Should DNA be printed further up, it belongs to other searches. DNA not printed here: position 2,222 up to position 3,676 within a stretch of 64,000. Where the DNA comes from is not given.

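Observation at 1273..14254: Eleven-gene operon linking an ascorbate-type PTS and a GH42 glycosidase to a RuBisCO-like protein, a permuted Dha-type kinase and a zinc-less aldolase fold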

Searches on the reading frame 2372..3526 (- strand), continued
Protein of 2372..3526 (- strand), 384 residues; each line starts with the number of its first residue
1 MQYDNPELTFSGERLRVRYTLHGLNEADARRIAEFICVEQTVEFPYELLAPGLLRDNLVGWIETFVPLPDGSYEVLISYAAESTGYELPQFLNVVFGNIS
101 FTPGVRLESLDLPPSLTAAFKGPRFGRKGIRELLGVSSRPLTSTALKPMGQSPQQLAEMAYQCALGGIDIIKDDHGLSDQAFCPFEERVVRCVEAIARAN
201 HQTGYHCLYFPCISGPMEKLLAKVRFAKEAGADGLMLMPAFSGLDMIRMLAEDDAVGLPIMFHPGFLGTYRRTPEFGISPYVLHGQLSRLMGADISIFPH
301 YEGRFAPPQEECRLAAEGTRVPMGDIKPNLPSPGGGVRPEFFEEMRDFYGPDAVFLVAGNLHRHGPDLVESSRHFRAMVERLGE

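Call 21: search_solved_structures(query=window:2372-3526:-, max_evalue=0.00001, show_alignments=2)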
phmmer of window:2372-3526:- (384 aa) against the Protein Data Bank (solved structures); distinct sequences matched with E-value up to 0.00001: 96 (the best 60 are shown).
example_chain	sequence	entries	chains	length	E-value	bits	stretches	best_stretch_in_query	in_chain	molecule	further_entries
3qfw_A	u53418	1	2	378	9.9e-72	245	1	20-377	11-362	Ribulose-1,5-bisphosphate carboxylase/oxygenase large subunit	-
2oek_A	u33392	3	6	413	1.4e-46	162.2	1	76-380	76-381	2,3-diketo-5-methylthiopentyl-1-phosphate enolase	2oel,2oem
2oej_A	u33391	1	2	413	4.3e-46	160.6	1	76-380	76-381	2,3-diketo-5-methylthiopentyl-1-phosphate enolase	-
2zvi_A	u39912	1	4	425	1.2e-45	159.1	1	75-381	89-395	2,3-diketo-5-methylthiopentyl-1-phosphate enolase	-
4nas_A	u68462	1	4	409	1.8e-43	152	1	65-365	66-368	Ribulose-bisphosphate carboxylase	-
3fk4_A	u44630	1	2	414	5.1e-43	150.4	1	77-379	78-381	RuBisCO-like protein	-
2qyg_A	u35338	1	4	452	6.2e-40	140.3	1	74-345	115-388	Ribulose bisphosphate carboxylase-like protein 2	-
1tel_A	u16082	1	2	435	9.3e-40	139.7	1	77-337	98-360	ribulose bisphosphate carboxylase, large subunit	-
1ykw_A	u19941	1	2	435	1.3e-39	139.3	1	77-337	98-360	RuBisCO-like protein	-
6hun_A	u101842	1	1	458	2e-38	135.3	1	65-378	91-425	Ribulose bisphosphate carboxylase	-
8dht_A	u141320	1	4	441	6.7e-36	127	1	64-368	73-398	Ribulose bisphosphate carboxylase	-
2cwx_A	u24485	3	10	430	1.2e-32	116.3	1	88-366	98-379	Ribulose bisphosphate carboxylase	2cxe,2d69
8u66_A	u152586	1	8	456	5.6e-28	100.9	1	95-381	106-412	Rubisco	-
3a13_A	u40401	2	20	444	1e-25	93.5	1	65-294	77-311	Ribulose bisphosphate carboxylase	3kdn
3kdo_A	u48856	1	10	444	1e-25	93.5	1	65-294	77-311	Ribulose bisphosphate carboxylase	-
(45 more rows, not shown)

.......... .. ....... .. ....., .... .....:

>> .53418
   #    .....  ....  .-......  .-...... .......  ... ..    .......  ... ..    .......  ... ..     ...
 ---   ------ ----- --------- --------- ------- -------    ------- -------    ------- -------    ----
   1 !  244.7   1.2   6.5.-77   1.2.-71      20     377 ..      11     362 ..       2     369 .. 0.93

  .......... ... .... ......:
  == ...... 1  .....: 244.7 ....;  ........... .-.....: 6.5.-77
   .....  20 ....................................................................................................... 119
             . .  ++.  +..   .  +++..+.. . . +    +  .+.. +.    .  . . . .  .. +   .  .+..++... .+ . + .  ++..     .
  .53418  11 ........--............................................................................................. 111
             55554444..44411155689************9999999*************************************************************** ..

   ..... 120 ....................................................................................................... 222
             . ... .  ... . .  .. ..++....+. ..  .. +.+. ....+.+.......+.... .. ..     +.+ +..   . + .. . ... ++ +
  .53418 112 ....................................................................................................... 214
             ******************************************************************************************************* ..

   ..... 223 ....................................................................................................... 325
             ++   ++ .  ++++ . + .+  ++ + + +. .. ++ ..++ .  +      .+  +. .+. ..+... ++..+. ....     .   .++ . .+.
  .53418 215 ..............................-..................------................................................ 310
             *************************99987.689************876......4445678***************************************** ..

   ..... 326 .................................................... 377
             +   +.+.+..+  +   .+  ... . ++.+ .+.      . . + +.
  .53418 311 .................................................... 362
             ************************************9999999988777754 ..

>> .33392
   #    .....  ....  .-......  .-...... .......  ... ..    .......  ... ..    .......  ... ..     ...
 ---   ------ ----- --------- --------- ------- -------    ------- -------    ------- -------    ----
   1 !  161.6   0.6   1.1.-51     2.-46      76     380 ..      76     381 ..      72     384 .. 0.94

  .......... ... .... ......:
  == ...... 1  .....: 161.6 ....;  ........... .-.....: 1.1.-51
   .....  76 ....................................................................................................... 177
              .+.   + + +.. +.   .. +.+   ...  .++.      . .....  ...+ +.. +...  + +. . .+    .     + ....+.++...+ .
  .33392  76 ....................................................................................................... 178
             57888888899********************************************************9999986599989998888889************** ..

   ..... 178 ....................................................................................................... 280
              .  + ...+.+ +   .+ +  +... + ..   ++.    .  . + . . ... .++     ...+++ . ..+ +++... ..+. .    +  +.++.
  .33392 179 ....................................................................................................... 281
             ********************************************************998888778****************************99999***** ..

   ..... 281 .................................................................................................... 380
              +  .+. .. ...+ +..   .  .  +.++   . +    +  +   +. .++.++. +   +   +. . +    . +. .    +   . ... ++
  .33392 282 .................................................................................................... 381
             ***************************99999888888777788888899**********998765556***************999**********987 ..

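Call 23: find_related_loci(query=A2, collection=metagenome_contigs, flank=10000)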
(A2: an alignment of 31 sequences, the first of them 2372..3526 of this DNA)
Query A2 (384 aa) in metagenome_contigs; peptide patterns used: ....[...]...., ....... (x = any residue, [..] = any of these).
600 stretches matched a pattern (row limit reached: there are more); 459 encode a relative of the query (tblastn E <= 1e-3); the best 80 are kept; 80 distinct loci.
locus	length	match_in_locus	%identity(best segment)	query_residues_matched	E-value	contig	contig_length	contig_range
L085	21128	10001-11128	66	5-380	2e-171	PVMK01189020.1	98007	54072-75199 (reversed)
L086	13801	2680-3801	53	8-382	1e-133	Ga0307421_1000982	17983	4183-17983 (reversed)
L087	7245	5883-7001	55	9-382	3e-133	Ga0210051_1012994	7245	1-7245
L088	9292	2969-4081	55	8-379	5e-133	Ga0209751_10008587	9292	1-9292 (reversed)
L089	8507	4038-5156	55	8-381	1e-132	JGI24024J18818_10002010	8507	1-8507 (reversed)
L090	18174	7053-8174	52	8-382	4e-132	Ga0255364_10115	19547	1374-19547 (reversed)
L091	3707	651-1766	54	10-382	3e-135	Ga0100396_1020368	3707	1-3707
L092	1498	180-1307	53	4-380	2e-141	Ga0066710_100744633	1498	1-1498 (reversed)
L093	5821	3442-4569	53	5-382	2e-128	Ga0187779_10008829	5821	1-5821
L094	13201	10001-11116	51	10-382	3e-127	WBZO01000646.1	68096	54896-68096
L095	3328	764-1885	54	5-380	1e-131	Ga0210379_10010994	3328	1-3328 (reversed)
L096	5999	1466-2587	52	8-382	3e-127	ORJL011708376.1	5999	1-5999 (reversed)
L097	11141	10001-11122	54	10-381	1e-126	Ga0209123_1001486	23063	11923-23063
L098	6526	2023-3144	51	8-382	3e-126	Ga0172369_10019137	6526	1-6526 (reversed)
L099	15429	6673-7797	51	5-379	8e-126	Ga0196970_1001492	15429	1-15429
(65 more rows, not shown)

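Call 26: find_encoding_contigs(protein=P0001, flank=10000, max_places=2)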
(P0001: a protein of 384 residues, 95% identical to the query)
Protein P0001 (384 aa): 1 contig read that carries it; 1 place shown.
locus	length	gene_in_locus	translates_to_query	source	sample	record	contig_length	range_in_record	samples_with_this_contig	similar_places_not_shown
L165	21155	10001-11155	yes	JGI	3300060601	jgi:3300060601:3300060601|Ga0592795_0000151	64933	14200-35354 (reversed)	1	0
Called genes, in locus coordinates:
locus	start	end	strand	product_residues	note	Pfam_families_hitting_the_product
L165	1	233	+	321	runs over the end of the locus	PF08281:Sigma70_r4_2 (weak), PF13545:HTH_Crp_2 (weak), PF04198:Sugar-bind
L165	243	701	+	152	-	PF00359:PTS_EIIA_2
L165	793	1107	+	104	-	PF02302:PTS_IIB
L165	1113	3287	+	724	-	PF02449:Glyco_hydro_42, PF08532:Glyco_hydro_42M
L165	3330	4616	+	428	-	PF03611:EIIC-GAT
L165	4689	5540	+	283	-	PF01261:AP_endonuc_2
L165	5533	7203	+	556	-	PF02734:Dak2, PF02733:Dak1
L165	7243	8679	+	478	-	-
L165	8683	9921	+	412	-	PF01116:F_bP_aldolase (faint), PF09719:C_GCAxxG_C_C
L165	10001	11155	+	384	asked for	PF00016:RuBisCO_large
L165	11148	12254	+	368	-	PF01208:URO-D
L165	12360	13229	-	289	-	PF01156:IU_nuc_hydro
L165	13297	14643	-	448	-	PF07690:MFS_1, PF13347:MFS_2, PF03209:PUCC, PF07690:MFS_1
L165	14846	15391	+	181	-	PF19928:DUF6391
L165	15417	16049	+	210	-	PF13238:AAA_18, PF13671:AAA_33 (faint), PF01202:SKI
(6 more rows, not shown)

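Call 27: find_encoding_contigs(protein=P0028, flank=10000, max_places=1)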
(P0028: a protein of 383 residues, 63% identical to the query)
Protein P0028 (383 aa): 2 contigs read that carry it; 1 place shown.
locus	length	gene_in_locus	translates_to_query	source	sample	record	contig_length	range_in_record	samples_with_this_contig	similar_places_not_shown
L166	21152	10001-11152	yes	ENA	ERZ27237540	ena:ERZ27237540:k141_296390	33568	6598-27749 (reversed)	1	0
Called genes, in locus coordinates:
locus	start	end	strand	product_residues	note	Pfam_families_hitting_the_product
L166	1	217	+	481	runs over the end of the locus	PF02952:Fucose_iso_C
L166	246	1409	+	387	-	PF01547:SBP_bac_1, PF13416:SBP_bac_8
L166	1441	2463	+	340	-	PF02733:Dak1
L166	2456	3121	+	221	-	PF02734:Dak2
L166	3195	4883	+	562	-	PF01266:DAO, PF16901:DAO_C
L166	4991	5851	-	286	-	PF01116:F_bP_aldolase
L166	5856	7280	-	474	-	-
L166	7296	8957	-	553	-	PF02734:Dak2, PF02733:Dak1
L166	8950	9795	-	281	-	PF01261:AP_endonuc_2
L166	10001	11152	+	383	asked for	PF00016:RuBisCO_large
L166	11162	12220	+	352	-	PF01208:URO-D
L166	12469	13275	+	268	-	PF01048:PNP_UDP_1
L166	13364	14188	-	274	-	PF02540:NAD_synthase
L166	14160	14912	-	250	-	PF01790:LGT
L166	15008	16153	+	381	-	PF00583:Acetyltransf_1 (faint)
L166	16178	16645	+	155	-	PF00583:Acetyltransf_1, PF13420:Acetyltransf_4 (weak), PF13508:Acetyltransf_7, PF13673:Acetyltransf_10, PF08445:FR47 (weak)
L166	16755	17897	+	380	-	PF01612:DNA_pol_A_exo1, PF00570:HRDC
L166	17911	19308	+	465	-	PF00753:Lactamase_B, PF23023:Anti-Pycsar_Apyc1 (weak), PF12706:Lactamase_B_2, PF16661:Lactamase_B_6, PF10996:Beta-Casp, PF07521:RMMBL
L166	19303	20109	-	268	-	PF01937:ARMT1-like_dom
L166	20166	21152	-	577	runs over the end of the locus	PF05524:PEP-utilisers_N, PF00391:PEP-utilizers, PF02896:PEP-utilizers_C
